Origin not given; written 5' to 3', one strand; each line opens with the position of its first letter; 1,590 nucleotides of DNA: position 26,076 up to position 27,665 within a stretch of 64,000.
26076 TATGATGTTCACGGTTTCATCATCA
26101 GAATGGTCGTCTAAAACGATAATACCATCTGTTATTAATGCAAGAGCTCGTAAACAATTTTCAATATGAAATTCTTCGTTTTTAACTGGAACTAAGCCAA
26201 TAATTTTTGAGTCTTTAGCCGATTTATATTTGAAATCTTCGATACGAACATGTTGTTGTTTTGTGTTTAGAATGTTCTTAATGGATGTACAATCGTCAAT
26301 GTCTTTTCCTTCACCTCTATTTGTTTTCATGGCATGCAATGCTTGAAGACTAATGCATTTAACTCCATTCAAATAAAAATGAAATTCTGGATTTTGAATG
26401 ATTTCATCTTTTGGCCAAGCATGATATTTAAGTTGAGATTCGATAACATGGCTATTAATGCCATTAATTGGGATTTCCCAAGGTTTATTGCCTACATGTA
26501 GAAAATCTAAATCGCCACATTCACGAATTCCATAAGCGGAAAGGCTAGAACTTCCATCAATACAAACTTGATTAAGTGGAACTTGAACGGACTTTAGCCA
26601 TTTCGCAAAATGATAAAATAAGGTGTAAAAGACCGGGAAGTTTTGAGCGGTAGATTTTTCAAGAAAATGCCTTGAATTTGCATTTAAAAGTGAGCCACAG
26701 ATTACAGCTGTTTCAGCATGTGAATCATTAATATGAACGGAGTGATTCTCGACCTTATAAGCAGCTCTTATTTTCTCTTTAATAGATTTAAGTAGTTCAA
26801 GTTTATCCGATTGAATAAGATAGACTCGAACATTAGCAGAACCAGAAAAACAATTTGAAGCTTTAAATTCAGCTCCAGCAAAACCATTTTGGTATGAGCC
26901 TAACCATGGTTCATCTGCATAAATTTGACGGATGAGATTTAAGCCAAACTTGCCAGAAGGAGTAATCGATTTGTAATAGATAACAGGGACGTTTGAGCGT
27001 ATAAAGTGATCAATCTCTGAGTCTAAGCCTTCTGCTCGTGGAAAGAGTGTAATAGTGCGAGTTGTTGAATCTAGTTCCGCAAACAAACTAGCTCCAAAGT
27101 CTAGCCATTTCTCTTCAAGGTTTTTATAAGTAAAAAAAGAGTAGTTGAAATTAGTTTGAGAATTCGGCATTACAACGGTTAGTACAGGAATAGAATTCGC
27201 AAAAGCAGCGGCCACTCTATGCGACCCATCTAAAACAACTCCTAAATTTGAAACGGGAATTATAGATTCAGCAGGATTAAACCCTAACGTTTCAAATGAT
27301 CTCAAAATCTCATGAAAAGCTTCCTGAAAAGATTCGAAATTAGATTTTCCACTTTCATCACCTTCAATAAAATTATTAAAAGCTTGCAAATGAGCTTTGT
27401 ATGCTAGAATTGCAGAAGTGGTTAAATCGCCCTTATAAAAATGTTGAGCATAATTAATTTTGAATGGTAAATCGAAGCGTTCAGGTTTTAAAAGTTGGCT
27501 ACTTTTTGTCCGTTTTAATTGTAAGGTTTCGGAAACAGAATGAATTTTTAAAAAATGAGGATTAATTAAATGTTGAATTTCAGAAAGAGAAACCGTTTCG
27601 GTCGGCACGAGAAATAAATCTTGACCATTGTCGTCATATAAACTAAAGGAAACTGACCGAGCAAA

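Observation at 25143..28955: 1270-aa multidomain enzyme in the flagellin locus: helical/TPR region, FkbM methyltransferase, about 400 aa unassigned, GT2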

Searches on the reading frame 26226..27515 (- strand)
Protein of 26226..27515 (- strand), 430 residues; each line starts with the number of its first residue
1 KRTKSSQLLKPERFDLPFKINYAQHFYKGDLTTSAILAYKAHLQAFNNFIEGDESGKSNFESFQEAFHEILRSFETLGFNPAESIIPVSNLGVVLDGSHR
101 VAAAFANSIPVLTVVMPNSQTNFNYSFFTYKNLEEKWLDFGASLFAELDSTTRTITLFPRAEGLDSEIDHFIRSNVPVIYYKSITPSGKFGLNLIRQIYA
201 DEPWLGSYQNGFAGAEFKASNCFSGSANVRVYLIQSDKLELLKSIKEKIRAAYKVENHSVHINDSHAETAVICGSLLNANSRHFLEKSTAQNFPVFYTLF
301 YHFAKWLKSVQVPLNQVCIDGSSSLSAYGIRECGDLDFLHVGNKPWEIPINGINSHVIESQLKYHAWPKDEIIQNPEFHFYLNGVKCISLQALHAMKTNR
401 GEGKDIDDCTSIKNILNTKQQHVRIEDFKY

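Call 8: search_protein_families(library=pfam, proteins=[window:26226-27515:-], max_evalue=10)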
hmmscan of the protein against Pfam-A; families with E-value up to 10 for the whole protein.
window:26226-27515:- (430 aa): 0 families

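Call 10: find_homologous_proteins(query=window:26226-27515:-, max_evalue=0.001)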
Query window:26226-27515:- (430 aa): 20 proteins with E <= 0.001 among 3782 candidates.
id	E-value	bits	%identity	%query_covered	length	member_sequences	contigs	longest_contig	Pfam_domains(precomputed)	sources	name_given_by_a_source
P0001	9.6e-92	326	40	95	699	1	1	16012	PF05050.20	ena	-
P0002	4.0e-82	294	39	94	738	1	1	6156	PF05050.20,PF05575.17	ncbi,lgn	-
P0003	2.0e-81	292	37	99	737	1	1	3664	PF05050.20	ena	-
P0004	1.1e-70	257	35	97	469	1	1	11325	-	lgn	-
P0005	5.8e-69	251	37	95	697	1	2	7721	-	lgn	-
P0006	1.4e-65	240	36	95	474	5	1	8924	-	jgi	jgi:hypothetical protein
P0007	8.0e-63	231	34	97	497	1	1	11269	-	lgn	-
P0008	1.3e-62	230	35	95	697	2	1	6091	-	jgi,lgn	jgi:FkbM family methyltransferase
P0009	4.0e-61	225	34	95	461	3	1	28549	-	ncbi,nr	ncbi:MAG TPA: hypothetical protein VJ778_11360 [Burkholderiales bacterium]|nr:hypothetical protein [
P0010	9.1e-60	221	36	95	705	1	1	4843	PF05050.20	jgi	jgi:FkbM family methyltransferase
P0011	4.5e-55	205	33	96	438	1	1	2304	-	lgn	-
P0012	1.3e-54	204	33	96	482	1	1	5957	-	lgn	-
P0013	3.9e-54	202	33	94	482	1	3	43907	-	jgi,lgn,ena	-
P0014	2.6e-52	196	30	91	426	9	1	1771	-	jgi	-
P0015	4.8e-52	195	34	95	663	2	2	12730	PF00535.33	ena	-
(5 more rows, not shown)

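Call 15: search_solved_structures(query=A1, max_evalue=10, show_alignments=2)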
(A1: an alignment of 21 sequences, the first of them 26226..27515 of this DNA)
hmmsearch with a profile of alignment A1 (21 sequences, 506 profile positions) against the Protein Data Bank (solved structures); distinct sequences matched with E-value up to 10: 0.

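Call 16: find_related_loci(query=A1, collection=genome_contigs, flank=10000)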
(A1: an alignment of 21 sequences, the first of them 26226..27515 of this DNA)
Query A1 (430 aa) in genome_contigs; peptide patterns used: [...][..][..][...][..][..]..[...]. (x = any residue, [..] = any of these).
133 stretches matched a pattern; 104 encode a relative of the query (tblastn E <= 1e-3); the best 80 are kept; 80 distinct loci.
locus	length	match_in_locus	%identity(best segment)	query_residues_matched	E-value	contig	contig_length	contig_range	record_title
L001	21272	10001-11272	51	7-430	3e-142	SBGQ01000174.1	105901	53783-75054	MAG: bacterium isolate M1805 scaffold_28_1, whole genome shotgun sequence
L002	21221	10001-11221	41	1-408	1e-94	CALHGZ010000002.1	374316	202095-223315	MAG: Candidatus Kapabacteria bacterium isolate N1_Bin_METABAT__253_1 genome assembly, contig: c_000003761405, whole geno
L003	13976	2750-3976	39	8-417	5e-85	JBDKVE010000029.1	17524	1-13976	MAG: Anaerohalosphaeraceae bacterium isolate 8_bin.82 c_000000204163, whole genome shotgun sequence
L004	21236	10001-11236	40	6-418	2e-84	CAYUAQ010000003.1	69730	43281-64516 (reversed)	MAG TPA_asm: uncultured Desulfobacteraceae bacterium isolate SRP338002_co1_42 genome assembly, contig: NODE_378_length_6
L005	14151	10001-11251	36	7-418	3e-82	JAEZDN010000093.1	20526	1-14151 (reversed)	MAG: Verrucomicrobia bacterium isolate OH_CBrB_294 k127_3547696, whole genome shotgun sequence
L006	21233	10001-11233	37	8-420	3e-81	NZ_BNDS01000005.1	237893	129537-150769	Neobacillus kokaensis strain LOB 377 sequence05, whole genome shotgun sequence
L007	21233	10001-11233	35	7-418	3e-79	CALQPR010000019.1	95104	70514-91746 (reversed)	MAG: Pedosphaera parvula Ellin514 isolate HRS-HS6-bin-38 genome assembly, contig: HRS-HS6-C52, whole genome shotgun sequ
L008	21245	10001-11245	35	8-423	3e-78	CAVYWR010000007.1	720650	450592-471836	MAG: uncultured cyanobacterium isolate MFD03250.bin.3.99 genome assembly, contig: contig_1879, whole genome shotgun sequ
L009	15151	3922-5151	35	7-411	2e-76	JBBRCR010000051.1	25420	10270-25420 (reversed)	MAG: Opitutales bacterium isolate Co_metawrap_2411 Cmw_2411_k141_14862350_length_25420_cov_9.0000, whole genome shotgun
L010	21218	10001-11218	35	7-416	1e-75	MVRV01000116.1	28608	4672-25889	MAG: Smithella sp. PtaU1.Bin162 A4E71_contig000116, whole genome shotgun sequence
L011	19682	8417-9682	35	2-424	3e-74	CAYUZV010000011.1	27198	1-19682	MAG TPA_asm: Candidatus Woesearchaeota archaeon isolate SRP141376_co1_307 genome assembly, contig: NODE_4012_length_2719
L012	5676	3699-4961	35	5-422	3e-74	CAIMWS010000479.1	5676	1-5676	MAG: uncultured Verrucomicrobia bacterium isolate LaPlata_bin-2736 genome assembly, contig: bin-2736:479/561, whole geno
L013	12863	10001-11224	38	7-415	4e-73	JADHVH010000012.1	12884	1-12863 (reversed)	MAG: Candidatus Pacearchaeota archaeon isolate BS150m-G67 BS-150m-C4369, whole genome shotgun sequence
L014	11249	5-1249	36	1-420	3e-73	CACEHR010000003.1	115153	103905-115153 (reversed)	uncultured Pelagibacteraceae bacterium isolate AG-390-N22 genome assembly, contig: AG-390-N22_NODE_3, whole genome shotg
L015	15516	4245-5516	33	1-429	8e-72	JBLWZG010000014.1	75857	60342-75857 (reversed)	MAG: Pseudomonas sp. isolate EC02-04 C02.041.metabat.2RE.5K@14, whole genome shotgun sequence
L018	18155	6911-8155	34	7-416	1e-68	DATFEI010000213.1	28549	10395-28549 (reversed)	MAG TPA_asm: Burkholderiales bacterium isolate SMAG_U8603 k141_881268, whole genome shotgun sequence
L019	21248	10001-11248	36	5-417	2e-68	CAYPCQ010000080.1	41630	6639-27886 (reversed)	MAG TPA_asm: uncultured Verrucomicrobiota bacterium isolate SRP272421_co1_717 genome assembly, contig: NODE_1692_length_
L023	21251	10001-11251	32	1-422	8e-64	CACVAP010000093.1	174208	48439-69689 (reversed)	MAG: uncultured Sulfurovum sp. isolate HLG_WM_MAG_06 genome assembly, contig: NODE_6_length_174208_cov_26.154055, whole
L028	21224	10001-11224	33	4-416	4e-61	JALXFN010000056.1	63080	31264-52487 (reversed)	MAG: Campylobacteraceae bacterium isolate V2_metabat2_scaf2bin.022 V2_NODE_23_length_63080_cov_4.093578, whole genome sh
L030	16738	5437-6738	34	1-430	6e-61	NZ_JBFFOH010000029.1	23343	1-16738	MAG: Sulfurovum sp. isolate Mix_mud18.2022.04.97 k141_373974_length_23343_cov_36.1285, whole genome shotgun sequence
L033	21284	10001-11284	31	5-430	2e-59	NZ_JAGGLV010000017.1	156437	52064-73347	Paenibacillus silagei strain DSM 101953 Ga0454155_17, whole genome shotgun sequence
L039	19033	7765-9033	33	3-420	2e-67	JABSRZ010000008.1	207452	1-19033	MAG: Hyphomicrobiales bacterium isolate DT_99 DT-Rhizobiales-2_scaffold_8, whole genome shotgun sequence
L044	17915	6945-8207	32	8-424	6e-57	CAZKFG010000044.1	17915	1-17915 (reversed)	MAG TPA_asm: uncultured Acidaminococcales bacterium isolate SRP242652_co2_110 genome assembly, contig: NODE_3472_length_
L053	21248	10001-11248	28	8-419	1e-53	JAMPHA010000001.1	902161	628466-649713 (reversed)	MAG: Clostridium sp. isolate NALB_7961_30 Scaffold_#1__SCF_001__901061_bp, whole genome shotgun sequence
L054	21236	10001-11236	29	5-413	4e-53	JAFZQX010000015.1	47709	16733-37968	MAG: Clostridia bacterium isolate RGIG8016 Water_buffalos_Rumen-1__c152414, whole genome shotgun sequence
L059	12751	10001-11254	29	5-419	2e-51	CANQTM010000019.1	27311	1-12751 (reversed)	MAG: uncultured Bacilli bacterium isolate Lapin-008__bin34 genome assembly, contig: Lapin-008__NODE_2053_length_27311_co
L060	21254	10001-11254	29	5-419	3e-51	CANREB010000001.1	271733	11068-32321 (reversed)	MAG: uncultured Lachnospiraceae bacterium isolate Lapin-024__bin97 genome assembly, contig: Lapin-024__NODE_7_length_271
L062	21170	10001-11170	33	8-413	2e-51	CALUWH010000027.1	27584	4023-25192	MAG: Candidatus Gastranaerophilales bacterium isolate BRZ_CB__bin57 genome assembly, contig: BRZ_CB__NODE_2098_length_27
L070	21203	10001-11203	29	7-420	2e-46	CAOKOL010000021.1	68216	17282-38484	MAG TPA_asm: uncultured Lachnospiraceae bacterium isolate SRR15604595_bin.30_metawrap_v1.3_MAG genome assembly, contig:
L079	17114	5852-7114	29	5-424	7e-43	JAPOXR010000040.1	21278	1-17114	MAG: Rhodobacteraceae bacterium isolate COS4_bin_11 NODE_2161_length_21278_cov_131.858, whole genome shotgun sequence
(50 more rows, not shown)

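Call 21: predict_structure(alignment_id=A1)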
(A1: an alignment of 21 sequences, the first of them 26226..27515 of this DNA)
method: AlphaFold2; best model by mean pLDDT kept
length: 430 residues; sequences in the alignment: 21
mean_pLDDT: 91.7   pTM: 0.90
mean pLDDT of the five models: 91.7, 91.0, 90.9, 90.4, 89.8
residues with pLDDT >= 90: 355; 70-90: 62; 50-70: 2; < 50: 11
segments of 3 or more residues with pLDDT < 50: 420-430
pLDDT, mean of each block of 10 residues (from residue 1): 96 98 94 94 93 80 96 94 92 95 97 92 96 97 96 96 94 97 95 94 90 94 94 96 94 86 92 96 95 94 93 91 96 94 84 85 90 94 96 96 93 81 34
secondary structure, 60 per line:
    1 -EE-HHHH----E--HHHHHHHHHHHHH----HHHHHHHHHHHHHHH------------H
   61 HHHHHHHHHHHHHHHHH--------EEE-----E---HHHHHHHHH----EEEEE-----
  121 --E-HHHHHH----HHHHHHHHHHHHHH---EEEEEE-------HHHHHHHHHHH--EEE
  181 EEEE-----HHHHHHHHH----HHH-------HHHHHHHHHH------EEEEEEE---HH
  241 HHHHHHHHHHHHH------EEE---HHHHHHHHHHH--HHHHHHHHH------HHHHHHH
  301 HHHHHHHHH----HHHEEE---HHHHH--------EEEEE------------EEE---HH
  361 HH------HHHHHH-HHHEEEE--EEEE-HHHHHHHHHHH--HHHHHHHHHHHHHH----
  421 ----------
elements in order: H5-8 H16-28 H33-47 H60-77 E86-88 H98-106 E111-115 H125-130 H135-148 E152-157 H165-175 E178-184 H190-198 H213-222 E229-235 H239-253 E260-262 H266-276 H279-287 H294-309 E317-319 H323-327 E336-340 E353-355 H359-362 H369-374 E379-382 E385-388 H390-400 H403-416

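Call 23: search_protein_representatives(alignment_id=A1)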
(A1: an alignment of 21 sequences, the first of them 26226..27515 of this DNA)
Query: 21 sequences, 506 profile positions. Proteins with E-value up to 0.001 (for the whole library): 4388; up to 1e-10: 3010; up to 1e-30: 1775. The best 150 are listed.
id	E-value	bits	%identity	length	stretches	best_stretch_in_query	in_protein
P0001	2.1e-197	673.2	-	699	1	6-497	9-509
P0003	2.2e-190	650.1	-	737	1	1-497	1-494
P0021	4.5e-175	599.6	-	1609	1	9-464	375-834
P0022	1.5e-172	591.3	-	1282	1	10-457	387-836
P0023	1.8e-171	587.7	-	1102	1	16-454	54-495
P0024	8.2e-171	585.5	-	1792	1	9-446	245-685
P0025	2.2e-170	584.1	-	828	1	11-451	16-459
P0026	3.7e-170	583.4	-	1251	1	7-457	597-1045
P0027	4.3e-170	583.2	-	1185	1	5-469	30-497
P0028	1.8e-169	581.1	-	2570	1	5-452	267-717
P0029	2.6e-169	580.6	-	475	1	33-447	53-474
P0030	3.5e-169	580.1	-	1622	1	7-459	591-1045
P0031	5.8e-168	576.1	-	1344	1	9-467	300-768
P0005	3.8e-167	573.4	-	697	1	1-488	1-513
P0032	7.1e-167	572.5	-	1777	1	10-485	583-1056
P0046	4.0e-160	550.3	-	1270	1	7-475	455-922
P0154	5.3e-137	474.0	-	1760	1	4-460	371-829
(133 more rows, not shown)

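Call 33: fold_search(model_id=the predicted structure, library=pdb)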
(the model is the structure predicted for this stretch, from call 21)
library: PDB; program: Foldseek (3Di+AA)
matches with E <= 10: 702; with E <= 0.001: 0
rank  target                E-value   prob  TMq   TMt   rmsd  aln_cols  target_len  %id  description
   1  3b6b_A                9.3e-03  1.00  0.21  0.60   3.9       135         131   15  Crystal structure of Acanthamoeba polyphaga mimivirus nucleoside diphosphate kinase complexed with dGDP (released 2008-11-04)
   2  3fbe_F                9.3e-03  1.00  0.21  0.60   4.2       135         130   18  Crystal structure of the Mimivirus NDK N62L-R107G double mutant complexed with GDP (released 2009-06-16)
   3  3fbc_A                1.3e-02  1.00  0.21  0.59   4.1       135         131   17  Crystal structure of the Mimivirus NDK N62L-R107G double mutant complexed with dTDP (released 2009-08-11)
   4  3evw_F                1.3e-02  1.00  0.21  0.58   4.5       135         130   16  Crystal structure of the Mimivirus NDK R107G mutant complexed with dTDP (released 2009-08-11)
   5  3evw_A                1.4e-02  1.00  0.21  0.59   4.0       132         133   18  Crystal structure of the Mimivirus NDK R107G mutant complexed with dTDP (released 2009-08-11)
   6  3fcw_A                1.4e-02  1.00  0.21  0.59   4.2       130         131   18  Crystal structure of the Mimivirus NDK N62L mutant complexed with UDP (released 2009-08-11)
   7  3fbf_A                1.5e-02  1.00  0.21  0.60   4.1       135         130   17  Crystal structure of the Mimivirus NDK N62L mutant complexed with dTDP (released 2009-08-11)
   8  3fcw_B                1.6e-02  1.00  0.21  0.59   4.3       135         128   14  Crystal structure of the Mimivirus NDK N62L mutant complexed with UDP (released 2009-08-11)
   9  3evw_B                1.6e-02  1.00  0.21  0.58   4.3       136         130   12  Crystal structure of the Mimivirus NDK R107G mutant complexed with dTDP (released 2009-08-11)
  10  1xiq_A                1.8e-02  1.00  0.21  0.51   4.9       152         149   16  Plasmodium falciparum Nucleoside diphosphate kinase B (released 2004-10-12)
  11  3fbf_C                1.9e-02  1.00  0.21  0.59   4.1       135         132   17  Crystal structure of the Mimivirus NDK N62L mutant complexed with dTDP (released 2009-08-11)
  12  8qvz_C                1.9e-02  1.00  0.20  0.50   3.7       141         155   17  Human NDPK-C in complex with cAMP (released 2024-09-18)
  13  3fbe_A                2.3e-02  1.00  0.21  0.58   4.1       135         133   17  Crystal structure of the Mimivirus NDK N62L-R107G double mutant complexed with GDP (released 2009-06-16)
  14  2b8q_A                2.3e-02  1.00  0.21  0.59   4.4       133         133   16  X-ray structure of Acanthamoeba ployphaga mimivirus nucleoside diphosphate kinase complexed with TDP (released 2005-11-15)
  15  8qvz_A                2.5e-02  1.00  0.23  0.56   4.0       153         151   16  Human NDPK-C in complex with cAMP (released 2024-09-18)
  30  3l7u_A                8.1e-02  0.99  0.22  0.54   4.3       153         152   17  Crystal structure of human NM23-H1 (released 2010-11-10)
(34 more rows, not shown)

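Call 35: search_protein_families(library=pfam, alignment_id=A2, max_evalue=0.001)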
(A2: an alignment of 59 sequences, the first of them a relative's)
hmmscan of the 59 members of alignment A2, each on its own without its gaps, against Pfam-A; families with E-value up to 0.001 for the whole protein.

A. member 1, P0046 (1270 aa): 3 families
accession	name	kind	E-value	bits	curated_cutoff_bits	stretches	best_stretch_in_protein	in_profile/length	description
PF05050.19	Methyltransf_21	-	5.7e-16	59.6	22.7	1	272-428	1-155/173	Methyltransferase FkbM domain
PF00535.33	Glycos_transf_2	-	7.2e-08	33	23.3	1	922-1017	4-98/168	Glycosyl transferase family 2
PF13704.12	Glyco_tranf_2_4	-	9.2e-07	29.7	27.5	1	925-1014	1-88/98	Glycosyl transferase family 2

B. families by the number of members that match (of 59 scanned): 38 families (the first 25 are shown)
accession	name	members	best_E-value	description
PF05050.19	Methyltransf_21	34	3e-41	Methyltransferase FkbM domain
PF00535.33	Glycos_transf_2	17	2.5e-47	Glycosyl transferase family 2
PF13641.12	Glyco_tranf_2_3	8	1.7e-15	Glycosyltransferase like family 2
PF05575.17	V_cholerae_RfbT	8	1.3e-06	Vibrio cholerae RfbT protein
PF10111.15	Glyco_tranf_2_2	5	4.9e-11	Glycosyltransferase like family 2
PF02475.24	TRM5-TYW2_MTfase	5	7.3e-08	TRM5/TYW2 methyltransferase domain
PF05175.20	MTS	5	2e-06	Methyltransferase small domain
PF13704.12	Glyco_tranf_2_4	4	9.2e-07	Glycosyl transferase family 2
PF00852.26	Glyco_transf_10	3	4.5e-14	Glycosyltransferase family 10 (fucosyltransferase) C-term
PF13432.12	TPR_16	3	1.8e-11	Tetratricopeptide repeat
PF08942.16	DUF1919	2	3.1e-67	Domain of unknown function (DUF1919)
PF13578.12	Methyltransf_24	2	1.6e-25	Methyltransferase domain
PF07719.23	TPR_2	2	9.8e-15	Tetratricopeptide repeat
PF14559.12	TPR_19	2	1.6e-13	Tetratricopeptide repeat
PF13428.12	TPR_14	2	1.6e-11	Tetratricopeptide repeat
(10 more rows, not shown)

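Call 41: search_protein_families(library=pfam, alignment_id=A4, max_evalue=0.0001)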
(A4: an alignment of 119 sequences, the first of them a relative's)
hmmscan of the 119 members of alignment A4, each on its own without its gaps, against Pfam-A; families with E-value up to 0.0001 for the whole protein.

A. member 1, L006:8448-9866:+ (473 aa): 3 families
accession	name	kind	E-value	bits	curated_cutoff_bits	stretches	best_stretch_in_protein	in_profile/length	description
PF00483.29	NTP_transferase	-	1.7e-27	97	21.2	1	17-288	2-242/245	Nucleotidyl transferase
PF01050.24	MannoseP_isomer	-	8.3e-18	65.1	23.6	1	355-458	14-114/116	Mannose-6-phosphate isomerase C-terminal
PF07883.17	Cupin_2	-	6.8e-09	35.8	27.2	1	380-441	4-66/70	Cupin domain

B. families by the number of members that match (of 119 scanned): 76 families (the first 25 are shown)
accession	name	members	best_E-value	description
PF00535.33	Glycos_transf_2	34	1.2e-79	Glycosyl transferase family 2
PF13641.12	Glyco_tranf_2_3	30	1.7e-20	Glycosyltransferase like family 2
PF10111.15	Glyco_tranf_2_2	27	1e-28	Glycosyltransferase like family 2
PF13524.12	Glyco_trans_1_2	10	2.5e-28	Glycosyl transferase-like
PF00534.26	Glycos_transf_1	7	8.4e-36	Glycosyl transferases group 1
PF13692.12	Glyco_trans_1_4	7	3.8e-30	Glycosyl transferases group 1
PF13439.12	Glyco_transf_4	6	6.7e-17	Glycosyltransferase Family 4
PF00852.26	Glyco_transf_10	5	8.8e-23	Glycosyltransferase family 10 (fucosyltransferase) C-term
PF00005.33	ABC_tran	4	4e-33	ABC transporter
PF01943.22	Polysacc_synt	4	1.3e-30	Polysaccharide biosynthesis protein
PF18025.7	FucT_N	4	4.5e-28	Alpha-(1,3)-fucosyltransferase FucT N-terminal domain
PF13440.11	Polysacc_synt_3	4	5.9e-22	Polysaccharide biosynthesis protein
PF01554.23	MatE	4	7.7e-10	MatE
PF13579.12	Glyco_trans_4_4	3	2.3e-14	Glycosyl transferase 4-like domain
PF20706.3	GT4-conflict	3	1e-12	Family 4 Glycosyltransferase in conflict systems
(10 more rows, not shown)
